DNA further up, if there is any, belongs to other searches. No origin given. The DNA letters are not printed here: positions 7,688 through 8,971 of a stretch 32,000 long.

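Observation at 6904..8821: Uncharacterised three-gene module (PqqD-like, NifX/AnfO-like, Cys-tailed repeat protein) co-transcribed with nif cofactor-maturation genes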

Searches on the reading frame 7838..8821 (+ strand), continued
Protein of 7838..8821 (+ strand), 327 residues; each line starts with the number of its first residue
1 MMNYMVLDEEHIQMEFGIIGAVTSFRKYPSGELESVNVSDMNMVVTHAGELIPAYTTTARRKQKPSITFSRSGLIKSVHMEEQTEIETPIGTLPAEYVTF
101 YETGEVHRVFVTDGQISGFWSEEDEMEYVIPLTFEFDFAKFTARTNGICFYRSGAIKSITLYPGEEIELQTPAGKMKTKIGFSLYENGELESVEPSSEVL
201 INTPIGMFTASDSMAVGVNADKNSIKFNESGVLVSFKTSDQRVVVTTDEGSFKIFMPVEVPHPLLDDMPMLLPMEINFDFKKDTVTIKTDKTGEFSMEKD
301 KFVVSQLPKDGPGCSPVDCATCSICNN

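Call 58: get_annotated_region(hit=H10, flank=15000)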
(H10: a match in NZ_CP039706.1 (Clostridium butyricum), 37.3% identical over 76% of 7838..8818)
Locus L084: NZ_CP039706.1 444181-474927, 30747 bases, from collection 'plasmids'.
description: Clostridium butyricum strain 4-1 plasmid p-butyl_plas_4-1, complete sequence
organism: Clostridium butyricum (NCBI taxid 1492)
taxonomy: Bacteria; Bacillota; Clostridia; Eubacteriales; Clostridiaceae; Clostridium; Clostridium butyricum
host: -; source: Homo sapiens,isolation from The first stool of the new borne,first stool of the newborn; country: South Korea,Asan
typing (MOB-suite, as given by PLSDB): non-mobilizable
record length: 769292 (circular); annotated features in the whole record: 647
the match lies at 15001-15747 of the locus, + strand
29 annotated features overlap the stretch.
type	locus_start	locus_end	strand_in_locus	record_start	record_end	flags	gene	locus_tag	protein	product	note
CDS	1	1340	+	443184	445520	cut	-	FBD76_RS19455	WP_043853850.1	xyloglucanase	-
CDS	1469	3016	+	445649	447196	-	-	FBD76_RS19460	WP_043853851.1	alpha-amylase family glycosyl hydrolase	GO:0005975 - carbohydrate metabolic process [Evidence IEA]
CDS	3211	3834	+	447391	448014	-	-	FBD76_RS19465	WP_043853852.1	DUF4867 family protein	-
CDS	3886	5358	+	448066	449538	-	-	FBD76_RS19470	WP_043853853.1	L-fucose/L-arabinose isomerase family protein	-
CDS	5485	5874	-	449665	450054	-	-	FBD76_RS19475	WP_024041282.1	hypothetical protein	-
CDS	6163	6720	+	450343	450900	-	-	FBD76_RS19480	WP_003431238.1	GNAT family N-acetyltransferase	-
CDS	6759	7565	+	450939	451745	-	-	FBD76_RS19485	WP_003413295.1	MBL fold metallo-hydrolase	-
CDS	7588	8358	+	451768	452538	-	-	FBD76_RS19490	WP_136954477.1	GNAT family N-acetyltransferase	-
CDS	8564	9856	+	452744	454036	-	eno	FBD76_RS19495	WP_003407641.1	phosphopyruvate hydratase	GO:0006096 - glycolytic process [Evidence IEA]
CDS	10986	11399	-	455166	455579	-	-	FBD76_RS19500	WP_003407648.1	TOBE domain-containing protein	-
CDS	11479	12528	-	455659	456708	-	-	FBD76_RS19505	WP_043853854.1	ATP-binding cassette domain-containing protein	-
CDS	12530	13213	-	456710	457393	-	modB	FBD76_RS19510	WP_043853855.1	molybdate ABC transporter permease subunit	GO:0015689 - molybdate ion transport [Evidence IEA]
CDS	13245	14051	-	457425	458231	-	modA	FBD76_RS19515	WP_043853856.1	molybdate ABC transporter substrate-binding protein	GO:0015689 - molybdate ion transport [Evidence IEA]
CDS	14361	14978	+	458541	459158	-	-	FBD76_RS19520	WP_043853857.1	Fe-only nitrogenase accessory AnfO family protein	-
CDS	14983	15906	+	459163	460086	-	-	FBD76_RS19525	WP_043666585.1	hypothetical protein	-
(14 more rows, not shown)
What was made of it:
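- In C. butyricum the AnfO-like gene, the ORF3 homologue and the regulator form one co-directional unit with a 4-nt overlap, divergent from modABC (call 58).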

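Call 65: search_protein_families(library=pfam, proteins=[L061:1-1320:+, L061:1563-2762:+, L061:2777-3484:+, L061:3767-4243:+, L061:4244-4990:+, L061:4948-6048:+, L061:6069-6770:+, L061:11026-11583:+, L061:11708-12772:+, L061:12769-14241:+], max_evalue=0.0001)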
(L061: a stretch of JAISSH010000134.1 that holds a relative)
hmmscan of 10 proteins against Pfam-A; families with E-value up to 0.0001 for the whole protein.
L061:1-1320:+ (439 aa): 3 families
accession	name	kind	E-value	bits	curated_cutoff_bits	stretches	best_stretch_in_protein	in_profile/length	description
PF07731.20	Cu-oxidase_2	-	8.1e-27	94.1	20.4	1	322-436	23-131/137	Multicopper oxidase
PF07732.21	Cu-oxidase_3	-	1e-23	84.1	21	1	22-126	7-116/119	Multicopper oxidase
PF00394.28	Cu-oxidase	-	1.9e-21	77.2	21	1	135-261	2-134/157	Multicopper oxidase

L061:1563-2762:+ (399 aa): 0 families

L061:2777-3484:+ (235 aa): 0 families

L061:3767-4243:+ (158 aa): 0 families

L061:4244-4990:+ (248 aa): 1 family
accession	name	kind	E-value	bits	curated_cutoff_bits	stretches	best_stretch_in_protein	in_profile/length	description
PF18692.7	DUF5640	-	5.4e-05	23.4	28.5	0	146-199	1-47/85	Family of unknown function (DUF5640)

L061:4948-6048:+ (366 aa): 0 families

L061:6069-6770:+ (233 aa): 0 families

L061:11026-11583:+ (185 aa): 1 family
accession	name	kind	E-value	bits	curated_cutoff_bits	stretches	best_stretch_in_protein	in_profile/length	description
PF00265.24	TK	-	1.1e-37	130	20.6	1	4-173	1-175/176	Thymidine kinase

L061:11708-12772:+ (354 aa): 2 families
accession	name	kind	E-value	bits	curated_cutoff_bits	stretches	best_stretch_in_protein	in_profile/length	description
PF03462.23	PCRF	-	1e-52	179.2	24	1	16-202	4-194/194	PCRF domain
PF00472.26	RF-1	-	1e-44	151.6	35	1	211-320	2-116/116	RF-1 domain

L061:12769-14241:+ (490 aa): 1 family
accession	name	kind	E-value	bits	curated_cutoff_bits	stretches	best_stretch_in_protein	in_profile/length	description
PF08308.17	PEGA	-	1.1e-08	35.3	20.8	1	247-313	3-69/71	PEGA domain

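Call 66: search_protein_families(library=pfam, proteins=[L079:2-1153:+, L079:1157-1762:+, L079:4449-5747:-, L079:7579-8739:+, L079:8911-9501:+, L079:9498-11075:+, L079:11062-13221:+, L083:5814-7181:+, L083:7194-8135:+, L083:8142-9365:-], max_evalue=0.0001)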
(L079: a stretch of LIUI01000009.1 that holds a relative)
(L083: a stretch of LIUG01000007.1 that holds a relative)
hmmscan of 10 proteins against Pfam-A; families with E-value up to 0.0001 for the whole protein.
L079:2-1153:+ (383 aa): 0 families

L079:1157-1762:+ (201 aa): 2 families
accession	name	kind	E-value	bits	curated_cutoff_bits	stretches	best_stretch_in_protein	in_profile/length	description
PF13531.11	SBP_bac_11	-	1.5e-27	97.3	25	1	27-156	1-130/227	Bacterial extracellular solute-binding protein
PF01547.30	SBP_bac_1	-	4.1e-07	30.7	26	1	32-123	1-97/307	Bacterial extracellular solute-binding protein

L079:4449-5747:- (432 aa): 1 family
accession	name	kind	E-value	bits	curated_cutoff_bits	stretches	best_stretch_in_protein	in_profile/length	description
PF03600.22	CitMHS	-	3.7e-30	105.6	31.9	1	21-356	8-313/336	Citrate transporter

L079:7579-8739:+ (386 aa): 1 family
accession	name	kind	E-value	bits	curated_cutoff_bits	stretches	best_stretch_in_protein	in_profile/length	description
PF03968.19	LptD_N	-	1e-08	35.8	20.4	0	38-137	4-112/113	LptA/(LptD N-terminal domain) LPS transport protein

L079:8911-9501:+ (196 aa): 1 family
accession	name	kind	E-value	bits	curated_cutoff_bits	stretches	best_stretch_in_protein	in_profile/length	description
PF03180.19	Lipoprotein_9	-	1.5e-18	67.3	27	1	50-131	1-81/236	NlpA lipoprotein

L079:9498-11075:+ (525 aa): 3 families
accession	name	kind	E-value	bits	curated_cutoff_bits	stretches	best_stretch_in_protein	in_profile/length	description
PF07228.17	SpoIIE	-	1.1e-12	48.7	25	1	323-514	3-189/192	Stage II sporulation protein E (SpoIIE)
PF12729.13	4HB_MCP_1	-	9.8e-12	45.2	27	1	1-191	2-179/181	Four helix bundle sensory module for signal transduction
PF18947.5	HAMP_2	-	5.4e-10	39.5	24.3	1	219-268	17-66/67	HAMP domain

L079:11062-13221:+ (719 aa): 4 families
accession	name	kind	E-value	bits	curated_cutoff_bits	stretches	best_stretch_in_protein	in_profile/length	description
PF00072.30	Response_reg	-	6.1e-53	178.1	30.2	2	606-715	1-110/111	Response regulator receiver domain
PF02518.31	HATPase_c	-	6.1e-29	101.1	26.4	1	178-287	1-109/111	Histidine kinase-, DNA gyrase B-, and HSP90-like ATPase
PF00512.31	HisKA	-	6.9e-20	71.3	26.9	1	67-131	2-66/66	His Kinase A (phospho-acceptor) domain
PF20274.4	cREC_REC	-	5.4e-06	27.4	27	0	608-686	4-77/88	Cyclic-phosphate processing Receiver domain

L083:5814-7181:+ (455 aa): 3 families
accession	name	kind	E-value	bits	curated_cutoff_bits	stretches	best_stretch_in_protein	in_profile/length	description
PF00266.25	Aminotran_5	-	2.2e-136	455.1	21.5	1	77-446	1-371/371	Aminotransferase class-V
PF00155.27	Aminotran_1_2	-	4e-07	30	19.7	1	118-297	41-240/361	Aminotransferase class I and II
PF01053.26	Cys_Met_Meta_PP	-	1.8e-05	24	27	1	156-278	82-198/381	Cys/Met metabolism PLP-dependent enzyme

L083:7194-8135:+ (313 aa): 1 family
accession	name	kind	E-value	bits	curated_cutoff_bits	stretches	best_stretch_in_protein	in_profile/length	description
PF00132.30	Hexapep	-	4.9e-06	26.5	27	0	200-223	1-24/36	Bacterial transferase hexapeptide (six repeats)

L083:8142-9365:- (407 aa): 6 families
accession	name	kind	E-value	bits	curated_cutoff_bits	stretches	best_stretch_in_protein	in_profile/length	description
PF18133.7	HydF_tetramer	-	5.5e-41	139.5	22.6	1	292-402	1-111/118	Hydrogen maturase F tetramerization domain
PF18128.7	HydF_dimer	-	2.3e-39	133.9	23.4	1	191-289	1-99/99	Hydrogen maturase F dimerization domain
PF01926.29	MMR_HSR1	-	5.5e-19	68.8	21.9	1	27-139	1-112/113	50S ribosome-binding GTPase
PF02421.24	FeoB_N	-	2.5e-09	37.3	27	1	27-178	2-155/156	Ferrous iron transport protein B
PF00009.33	GTP_EFTU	-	1e-05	25.7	26.5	0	26-54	4-32/188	Elongation factor Tu GTP binding domain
PF00350.29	Dynamin_N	-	1.3e-05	25.7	27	0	28-61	1-33/168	Dynamin family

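Call 72: search_protein_families(library=ncbifam, proteins=[window:7838-8818:+, L079:6797-7579:+, L084:14983-15903:+, P0168], max_evalue=10)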
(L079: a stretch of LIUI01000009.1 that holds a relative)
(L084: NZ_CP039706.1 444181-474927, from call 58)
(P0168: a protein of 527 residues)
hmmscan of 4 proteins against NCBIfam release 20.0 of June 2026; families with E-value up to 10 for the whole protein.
window:7838-8818:+ (327 aa): 1 family
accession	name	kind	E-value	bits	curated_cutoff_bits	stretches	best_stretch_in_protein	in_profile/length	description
TIGR00022.1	TIGR00022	subfamily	0.019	14.7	45.5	1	211-264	79-134/155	YhcH/YjgK/YiaL family protein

L079:6797-7579:+ (261 aa): 2 families
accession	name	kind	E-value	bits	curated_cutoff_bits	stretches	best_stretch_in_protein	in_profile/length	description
TIGR03329.1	Phn_aa_oxid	hypoth_equivalog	0.021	13.6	632.8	1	177-221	193-236/460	putative aminophosphonate oxidoreductase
NF009830.0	PRK13304.1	equivalog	0.21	11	267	1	8-78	112-180/265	aspartate dehydrogenase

L084:14983-15903:+ (307 aa): 0 families

P0168 (527 aa): 2 families
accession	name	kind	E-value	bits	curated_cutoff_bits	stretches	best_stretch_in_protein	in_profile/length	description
TIGR02940.1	anfO_nitrog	equivalog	4.8e-31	108.2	129.15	1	4-182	2-190/214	Fe-only nitrogenase accessory protein AnfO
NF004849.1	PRK06200.1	equivalog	0.0033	16.6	330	1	28-106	40-116/269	3-(cis-5,6-dihydroxycyclohexa-1,3-dien-1-yl)propanoate dehydrogenase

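Call 81: search_dna_similar(query=L079:6169-6780:+, collection=plasmids, mode=protein, max_evalue=10, max_rows=40)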
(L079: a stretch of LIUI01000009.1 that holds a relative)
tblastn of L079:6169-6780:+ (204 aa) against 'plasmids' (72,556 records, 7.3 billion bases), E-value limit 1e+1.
Records with a match: 13; places in all: 13; records where one place covers at least 80% of the query: 9.
Best place of each record, by identity: <60% 13.
By first word of the organism name: Clostridium 9; Agrobacterium 4.
By predicted mobility (MOB-suite, as given by PLSDB): non-mobilizable 13.
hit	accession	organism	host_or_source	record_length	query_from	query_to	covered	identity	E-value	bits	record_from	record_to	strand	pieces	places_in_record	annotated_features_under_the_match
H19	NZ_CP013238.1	Clostridium butyricum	Microbial isolate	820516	1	178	87%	28.9%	9e-11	67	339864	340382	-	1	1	Fe-only nitrogenase accessory AnfO family protein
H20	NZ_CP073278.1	Clostridium butyricum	Homo sapiens,cell culture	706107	1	178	87%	28.3%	3e-10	66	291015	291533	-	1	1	Fe-only nitrogenase accessory AnfO family protein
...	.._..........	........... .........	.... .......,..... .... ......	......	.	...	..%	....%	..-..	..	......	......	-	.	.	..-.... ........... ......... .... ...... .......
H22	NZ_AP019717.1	Clostridium butyricum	-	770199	1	178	87%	28.3%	3e-10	66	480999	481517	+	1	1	Fe-only nitrogenase accessory AnfO family protein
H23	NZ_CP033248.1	Clostridium butyricum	environment swab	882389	1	178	87%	28.3%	3e-10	66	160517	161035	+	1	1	Fe-only nitrogenase accessory AnfO family protein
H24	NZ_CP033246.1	Clostridium butyricum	Homo sapiens,stool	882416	1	178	87%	28.3%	3e-10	66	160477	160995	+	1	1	Fe-only nitrogenase accessory AnfO family protein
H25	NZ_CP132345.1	Clostridium butyricum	Homo sapiens,Faeces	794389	1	178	87%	28.3%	3e-10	66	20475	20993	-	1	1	Fe-only nitrogenase accessory AnfO family protein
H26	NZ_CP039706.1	Clostridium butyricum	Homo sapiens,isolation from The first ...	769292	1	178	87%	27.8%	1e-9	64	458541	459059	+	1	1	Fe-only nitrogenase accessory AnfO family protein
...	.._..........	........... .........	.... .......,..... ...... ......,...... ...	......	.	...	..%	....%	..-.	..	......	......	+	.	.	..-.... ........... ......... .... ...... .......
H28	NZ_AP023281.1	Agrobacterium vitis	Vitis vinifera,grapevine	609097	21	83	31%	33.3%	9e+0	35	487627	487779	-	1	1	phosphotransferase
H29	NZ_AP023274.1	Agrobacterium vitis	Vitis vinifera,grapevine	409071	21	83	31%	31.7%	7e+0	35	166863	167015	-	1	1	phosphotransferase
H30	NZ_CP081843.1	Agrobacterium vitis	Vitis,Cell culture,South Africa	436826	21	83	31%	31.7%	9e+0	35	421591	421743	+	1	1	phosphotransferase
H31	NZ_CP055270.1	Agrobacterium vitis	Vitis vinifera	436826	21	83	31%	31.7%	9e+0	35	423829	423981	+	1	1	phosphotransferase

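Call 89: search_protein_families(library=pfam, alignment_id=A2, max_evalue=0.01)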
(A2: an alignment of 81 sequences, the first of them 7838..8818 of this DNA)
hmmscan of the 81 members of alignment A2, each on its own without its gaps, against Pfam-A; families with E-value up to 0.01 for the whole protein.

A. member 1, window:7838-8818:+ (327 aa): 0 families

B. families by the number of members that match (of 81 scanned): 4 families
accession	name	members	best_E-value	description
PF07661.19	MORN_2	15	1.3e-07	MORN repeat variant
PF07559.19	FlgE_D2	2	0.0021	Flagellar basal body protein FlaE D2 domain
PF21309.3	C5_CUB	1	0.00087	Complement component 5, CUB domain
PF24155.1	DUF7406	1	0.0081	Domain of unknown function (DUF7406)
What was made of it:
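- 7838..8821 (+): ORF3, a 327-aa all-beta hairpin-repeat protein (distantly MORN-variant-like). It is the conserved partner of the AnfO-like protein. MORN_2 matched by 15 of 81 homologues (call 89).
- On MORN_2 repeat (PF07661): Fifteen of 81 homologues match, best E 1.3e-7 (call 89).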

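Call 93: search_protein_families(library=pfam, proteins=[L014:7672-9066:+, L043:7973-9367:+, L014:11033-12484:-], max_evalue=0.001)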
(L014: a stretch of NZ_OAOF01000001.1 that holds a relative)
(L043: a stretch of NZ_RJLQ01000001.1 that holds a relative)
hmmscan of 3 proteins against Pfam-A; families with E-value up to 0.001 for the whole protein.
L014:7672-9066:+ (464 aa): 0 families

L043:7973-9367:+ (464 aa): 0 families

L014:11033-12484:- (483 aa): 1 family
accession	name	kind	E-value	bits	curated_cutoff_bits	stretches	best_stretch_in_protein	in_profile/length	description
PF02554.20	CstA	-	2.3e-53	182.2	27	3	5-149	7-154/560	Carbon starvation protein CstA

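Call 100: find_related_loci(query=A6, collection=metagenome_contigs, flank=10000)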
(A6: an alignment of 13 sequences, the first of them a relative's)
Query A6 (313 aa) in metagenome_contigs; peptide patterns used: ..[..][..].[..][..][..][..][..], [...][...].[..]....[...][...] (x = any residue, [..] = any of these).
254 stretches matched a pattern; 202 encode a relative of the query (tblastn E <= 1e-3); the best 80 are kept; 80 distinct loci.
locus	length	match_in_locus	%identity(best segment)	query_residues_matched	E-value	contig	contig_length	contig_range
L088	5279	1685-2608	47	4-310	9e-82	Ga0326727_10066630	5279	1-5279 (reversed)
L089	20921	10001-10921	39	3-311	9e-75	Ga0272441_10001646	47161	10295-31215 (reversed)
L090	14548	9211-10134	39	5-312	1e-72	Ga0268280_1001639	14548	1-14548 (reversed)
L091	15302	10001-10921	40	6-312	7e-73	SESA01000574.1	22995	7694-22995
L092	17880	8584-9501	39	6-311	2e-72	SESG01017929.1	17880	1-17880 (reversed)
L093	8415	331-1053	51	34-274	4e-72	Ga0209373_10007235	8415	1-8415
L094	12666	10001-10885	38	4-298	5e-72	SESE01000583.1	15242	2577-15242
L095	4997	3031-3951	42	4-311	9e-72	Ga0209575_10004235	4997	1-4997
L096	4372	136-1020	39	4-298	1e-71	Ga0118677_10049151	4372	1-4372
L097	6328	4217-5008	48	15-278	6e-71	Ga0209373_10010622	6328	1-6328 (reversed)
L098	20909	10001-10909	40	7-311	4e-71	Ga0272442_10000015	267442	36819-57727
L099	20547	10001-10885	38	4-298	7e-71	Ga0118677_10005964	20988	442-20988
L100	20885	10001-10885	37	4-298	2e-70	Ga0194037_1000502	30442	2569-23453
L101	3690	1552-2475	37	4-311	8e-71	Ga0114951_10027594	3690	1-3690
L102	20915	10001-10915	39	6-311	1e-70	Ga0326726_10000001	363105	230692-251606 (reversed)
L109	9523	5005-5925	36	5-311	1e-69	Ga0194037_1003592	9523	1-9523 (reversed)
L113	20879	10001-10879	38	6-298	3e-69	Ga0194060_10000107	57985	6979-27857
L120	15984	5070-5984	37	5-311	2e-68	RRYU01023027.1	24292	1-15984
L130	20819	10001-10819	40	5-278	2e-67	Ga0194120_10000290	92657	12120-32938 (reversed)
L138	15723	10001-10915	36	5-311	4e-67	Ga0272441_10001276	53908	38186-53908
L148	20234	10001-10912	37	7-311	9e-66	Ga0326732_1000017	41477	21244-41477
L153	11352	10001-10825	38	3-278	2e-65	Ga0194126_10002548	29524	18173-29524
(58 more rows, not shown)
